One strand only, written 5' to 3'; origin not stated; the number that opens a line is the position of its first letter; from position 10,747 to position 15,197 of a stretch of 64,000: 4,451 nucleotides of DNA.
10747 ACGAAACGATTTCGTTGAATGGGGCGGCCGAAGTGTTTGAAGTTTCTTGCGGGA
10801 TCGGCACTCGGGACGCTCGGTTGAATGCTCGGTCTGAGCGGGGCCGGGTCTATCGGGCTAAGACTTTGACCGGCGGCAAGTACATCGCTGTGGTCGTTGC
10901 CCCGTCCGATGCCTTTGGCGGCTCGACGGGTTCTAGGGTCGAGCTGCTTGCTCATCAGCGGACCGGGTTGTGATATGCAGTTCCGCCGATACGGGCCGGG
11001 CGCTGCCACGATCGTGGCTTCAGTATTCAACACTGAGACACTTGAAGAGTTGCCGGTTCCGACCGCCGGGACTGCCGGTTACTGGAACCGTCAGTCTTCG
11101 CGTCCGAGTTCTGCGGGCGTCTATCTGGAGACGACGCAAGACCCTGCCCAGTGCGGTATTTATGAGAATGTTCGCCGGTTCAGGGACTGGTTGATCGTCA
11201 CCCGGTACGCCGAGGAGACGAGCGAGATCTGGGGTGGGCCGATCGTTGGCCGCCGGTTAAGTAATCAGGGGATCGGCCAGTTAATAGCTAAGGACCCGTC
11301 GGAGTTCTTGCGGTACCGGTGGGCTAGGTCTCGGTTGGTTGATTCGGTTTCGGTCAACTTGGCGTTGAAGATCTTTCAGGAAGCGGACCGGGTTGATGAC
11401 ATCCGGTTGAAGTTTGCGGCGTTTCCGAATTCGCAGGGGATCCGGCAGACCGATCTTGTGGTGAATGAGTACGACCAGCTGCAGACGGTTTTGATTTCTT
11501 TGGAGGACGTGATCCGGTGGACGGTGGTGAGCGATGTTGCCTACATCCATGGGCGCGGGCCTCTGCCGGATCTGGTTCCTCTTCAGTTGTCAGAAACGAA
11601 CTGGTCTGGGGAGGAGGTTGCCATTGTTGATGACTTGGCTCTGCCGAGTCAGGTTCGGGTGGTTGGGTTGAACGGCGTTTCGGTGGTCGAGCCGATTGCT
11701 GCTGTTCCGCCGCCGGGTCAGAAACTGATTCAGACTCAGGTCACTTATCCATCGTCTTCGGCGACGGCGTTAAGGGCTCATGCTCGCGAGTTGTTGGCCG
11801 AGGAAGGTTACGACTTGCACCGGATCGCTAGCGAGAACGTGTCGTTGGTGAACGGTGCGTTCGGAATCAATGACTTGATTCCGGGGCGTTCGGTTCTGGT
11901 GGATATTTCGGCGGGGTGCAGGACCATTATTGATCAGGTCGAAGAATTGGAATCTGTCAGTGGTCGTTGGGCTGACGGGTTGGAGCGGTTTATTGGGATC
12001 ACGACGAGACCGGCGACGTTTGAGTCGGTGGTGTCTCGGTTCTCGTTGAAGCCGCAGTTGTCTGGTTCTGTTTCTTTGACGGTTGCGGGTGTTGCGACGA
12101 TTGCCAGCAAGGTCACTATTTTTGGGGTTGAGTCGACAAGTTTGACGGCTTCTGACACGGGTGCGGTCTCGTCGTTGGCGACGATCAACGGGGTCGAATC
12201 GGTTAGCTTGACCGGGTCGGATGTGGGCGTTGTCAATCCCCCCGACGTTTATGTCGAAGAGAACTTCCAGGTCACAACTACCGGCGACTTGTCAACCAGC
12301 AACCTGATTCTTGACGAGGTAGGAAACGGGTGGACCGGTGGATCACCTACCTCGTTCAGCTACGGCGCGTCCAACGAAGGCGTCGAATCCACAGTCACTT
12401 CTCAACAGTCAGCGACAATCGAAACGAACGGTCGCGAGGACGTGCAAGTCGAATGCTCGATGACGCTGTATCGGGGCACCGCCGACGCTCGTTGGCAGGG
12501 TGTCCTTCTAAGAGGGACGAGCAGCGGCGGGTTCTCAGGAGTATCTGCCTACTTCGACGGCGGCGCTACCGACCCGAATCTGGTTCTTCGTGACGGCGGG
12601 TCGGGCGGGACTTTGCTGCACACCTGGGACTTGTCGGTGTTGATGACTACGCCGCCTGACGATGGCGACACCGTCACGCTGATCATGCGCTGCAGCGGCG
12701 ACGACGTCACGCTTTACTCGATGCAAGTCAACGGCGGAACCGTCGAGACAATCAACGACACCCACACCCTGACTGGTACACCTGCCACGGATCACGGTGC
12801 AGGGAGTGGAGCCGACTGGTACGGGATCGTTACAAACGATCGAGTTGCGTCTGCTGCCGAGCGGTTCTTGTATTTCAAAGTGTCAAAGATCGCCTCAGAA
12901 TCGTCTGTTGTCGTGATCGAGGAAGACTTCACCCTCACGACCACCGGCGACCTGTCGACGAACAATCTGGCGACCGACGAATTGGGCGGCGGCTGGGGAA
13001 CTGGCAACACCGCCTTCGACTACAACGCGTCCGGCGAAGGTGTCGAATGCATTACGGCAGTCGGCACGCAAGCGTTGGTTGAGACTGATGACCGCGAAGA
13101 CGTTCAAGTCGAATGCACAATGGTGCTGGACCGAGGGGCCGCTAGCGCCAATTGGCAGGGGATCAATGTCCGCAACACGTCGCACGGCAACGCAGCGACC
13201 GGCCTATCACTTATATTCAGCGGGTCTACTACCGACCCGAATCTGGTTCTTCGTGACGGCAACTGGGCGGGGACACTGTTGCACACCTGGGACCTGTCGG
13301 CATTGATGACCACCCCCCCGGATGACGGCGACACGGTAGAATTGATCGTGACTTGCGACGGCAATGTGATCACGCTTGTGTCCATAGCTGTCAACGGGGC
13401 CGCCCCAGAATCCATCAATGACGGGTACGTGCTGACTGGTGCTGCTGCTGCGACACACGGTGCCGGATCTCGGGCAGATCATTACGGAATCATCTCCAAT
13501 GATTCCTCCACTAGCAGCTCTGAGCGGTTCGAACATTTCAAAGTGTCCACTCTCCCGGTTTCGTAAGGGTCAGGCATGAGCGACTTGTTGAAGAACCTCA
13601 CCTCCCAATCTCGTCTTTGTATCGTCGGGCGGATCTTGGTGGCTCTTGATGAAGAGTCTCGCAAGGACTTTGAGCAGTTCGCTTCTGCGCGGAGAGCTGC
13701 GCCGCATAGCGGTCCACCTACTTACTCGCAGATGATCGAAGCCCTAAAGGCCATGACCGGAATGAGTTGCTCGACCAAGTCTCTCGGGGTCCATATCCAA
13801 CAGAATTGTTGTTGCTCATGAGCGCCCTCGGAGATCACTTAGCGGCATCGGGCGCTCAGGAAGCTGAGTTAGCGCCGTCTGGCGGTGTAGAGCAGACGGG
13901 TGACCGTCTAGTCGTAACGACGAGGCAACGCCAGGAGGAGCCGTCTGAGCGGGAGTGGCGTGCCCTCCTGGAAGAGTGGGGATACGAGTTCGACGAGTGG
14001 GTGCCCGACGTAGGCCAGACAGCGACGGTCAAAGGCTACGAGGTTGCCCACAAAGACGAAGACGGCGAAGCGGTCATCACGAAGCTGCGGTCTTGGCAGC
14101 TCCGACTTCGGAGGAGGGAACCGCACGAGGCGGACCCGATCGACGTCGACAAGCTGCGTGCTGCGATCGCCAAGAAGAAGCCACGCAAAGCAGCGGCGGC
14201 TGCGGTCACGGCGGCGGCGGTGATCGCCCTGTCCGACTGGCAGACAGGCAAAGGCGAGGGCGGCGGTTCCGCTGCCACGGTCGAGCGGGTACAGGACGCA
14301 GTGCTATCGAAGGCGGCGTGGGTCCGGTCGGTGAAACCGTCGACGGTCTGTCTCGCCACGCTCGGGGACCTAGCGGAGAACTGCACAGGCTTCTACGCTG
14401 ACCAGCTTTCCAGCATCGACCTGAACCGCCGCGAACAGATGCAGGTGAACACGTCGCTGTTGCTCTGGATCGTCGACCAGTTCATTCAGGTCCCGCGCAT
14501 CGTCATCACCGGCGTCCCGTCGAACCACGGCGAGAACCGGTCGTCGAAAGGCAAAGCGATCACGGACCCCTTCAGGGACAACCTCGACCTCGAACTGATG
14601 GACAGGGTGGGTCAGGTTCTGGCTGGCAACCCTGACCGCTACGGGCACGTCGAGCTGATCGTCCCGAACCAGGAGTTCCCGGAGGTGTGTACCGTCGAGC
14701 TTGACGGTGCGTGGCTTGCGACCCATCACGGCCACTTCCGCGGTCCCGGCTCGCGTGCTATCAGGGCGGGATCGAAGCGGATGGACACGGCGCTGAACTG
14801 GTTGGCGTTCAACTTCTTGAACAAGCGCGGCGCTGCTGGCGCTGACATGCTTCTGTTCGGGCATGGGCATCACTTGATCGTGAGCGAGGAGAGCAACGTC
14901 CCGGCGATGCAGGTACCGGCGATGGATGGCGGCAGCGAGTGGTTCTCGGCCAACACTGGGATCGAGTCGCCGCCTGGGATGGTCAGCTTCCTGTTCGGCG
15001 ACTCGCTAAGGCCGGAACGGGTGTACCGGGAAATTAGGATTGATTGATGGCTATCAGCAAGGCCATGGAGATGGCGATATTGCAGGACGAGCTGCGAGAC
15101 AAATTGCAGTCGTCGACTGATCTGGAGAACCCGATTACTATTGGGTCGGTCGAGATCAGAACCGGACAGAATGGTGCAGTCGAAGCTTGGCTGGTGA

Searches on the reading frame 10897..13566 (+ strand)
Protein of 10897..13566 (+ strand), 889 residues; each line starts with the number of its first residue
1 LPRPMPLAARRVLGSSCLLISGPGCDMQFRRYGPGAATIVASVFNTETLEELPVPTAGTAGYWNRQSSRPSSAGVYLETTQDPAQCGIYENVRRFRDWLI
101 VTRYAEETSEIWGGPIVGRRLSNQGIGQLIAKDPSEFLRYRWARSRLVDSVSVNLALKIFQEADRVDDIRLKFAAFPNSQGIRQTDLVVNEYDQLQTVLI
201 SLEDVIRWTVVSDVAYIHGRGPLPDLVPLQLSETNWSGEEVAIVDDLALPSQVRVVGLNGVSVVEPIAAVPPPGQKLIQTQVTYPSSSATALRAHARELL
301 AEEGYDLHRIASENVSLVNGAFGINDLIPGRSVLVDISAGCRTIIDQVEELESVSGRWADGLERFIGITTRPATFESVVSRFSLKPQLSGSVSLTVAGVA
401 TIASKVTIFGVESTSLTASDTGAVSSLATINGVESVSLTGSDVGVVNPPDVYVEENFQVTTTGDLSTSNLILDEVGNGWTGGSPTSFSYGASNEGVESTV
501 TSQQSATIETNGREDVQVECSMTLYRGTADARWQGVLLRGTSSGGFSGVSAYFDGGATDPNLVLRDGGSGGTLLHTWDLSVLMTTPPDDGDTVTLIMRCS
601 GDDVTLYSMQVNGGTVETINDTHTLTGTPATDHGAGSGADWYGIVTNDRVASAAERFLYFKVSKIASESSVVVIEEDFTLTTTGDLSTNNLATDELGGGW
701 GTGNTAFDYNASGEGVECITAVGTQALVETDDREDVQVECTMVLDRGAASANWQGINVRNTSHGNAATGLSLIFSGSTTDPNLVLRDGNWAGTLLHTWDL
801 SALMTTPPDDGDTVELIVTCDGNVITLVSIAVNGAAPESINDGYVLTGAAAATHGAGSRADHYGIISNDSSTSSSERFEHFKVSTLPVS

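Call 17: search_protein_families(library=phrogs, max_evalue=0.001, proteins=[window:10897-13566:+])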
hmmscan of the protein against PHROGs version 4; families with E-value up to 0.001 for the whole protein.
window:10897-13566:+ (889 aa): 0 families

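Call 111: search_solved_structures(query=window:10897-13566:+, max_evalue=0.1)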
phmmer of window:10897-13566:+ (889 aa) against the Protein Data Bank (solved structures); distinct sequences matched with E-value up to 0.1: 0.

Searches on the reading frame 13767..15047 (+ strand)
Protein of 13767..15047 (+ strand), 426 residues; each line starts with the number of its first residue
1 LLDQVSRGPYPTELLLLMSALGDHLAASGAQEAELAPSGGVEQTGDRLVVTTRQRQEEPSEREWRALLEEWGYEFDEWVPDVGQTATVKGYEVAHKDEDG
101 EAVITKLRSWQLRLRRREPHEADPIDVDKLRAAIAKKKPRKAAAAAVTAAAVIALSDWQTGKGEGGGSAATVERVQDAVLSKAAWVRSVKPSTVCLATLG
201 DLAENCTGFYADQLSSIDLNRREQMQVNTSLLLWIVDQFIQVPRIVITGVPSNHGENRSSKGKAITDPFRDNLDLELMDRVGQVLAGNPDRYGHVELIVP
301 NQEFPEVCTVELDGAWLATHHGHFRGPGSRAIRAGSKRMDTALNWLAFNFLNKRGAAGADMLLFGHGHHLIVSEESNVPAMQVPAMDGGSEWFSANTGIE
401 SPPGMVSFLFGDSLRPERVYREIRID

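Call 17: search_protein_families(library=phrogs, max_evalue=0.001, proteins=[window:13767-15047:+])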
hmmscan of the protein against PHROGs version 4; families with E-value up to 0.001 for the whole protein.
window:13767-15047:+ (426 aa): 1 family
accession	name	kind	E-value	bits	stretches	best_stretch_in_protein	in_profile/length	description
phrog_284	-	DNA, RNA and nucleotide metabolism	2e-43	149.8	1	62-410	39-380/398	exonuclease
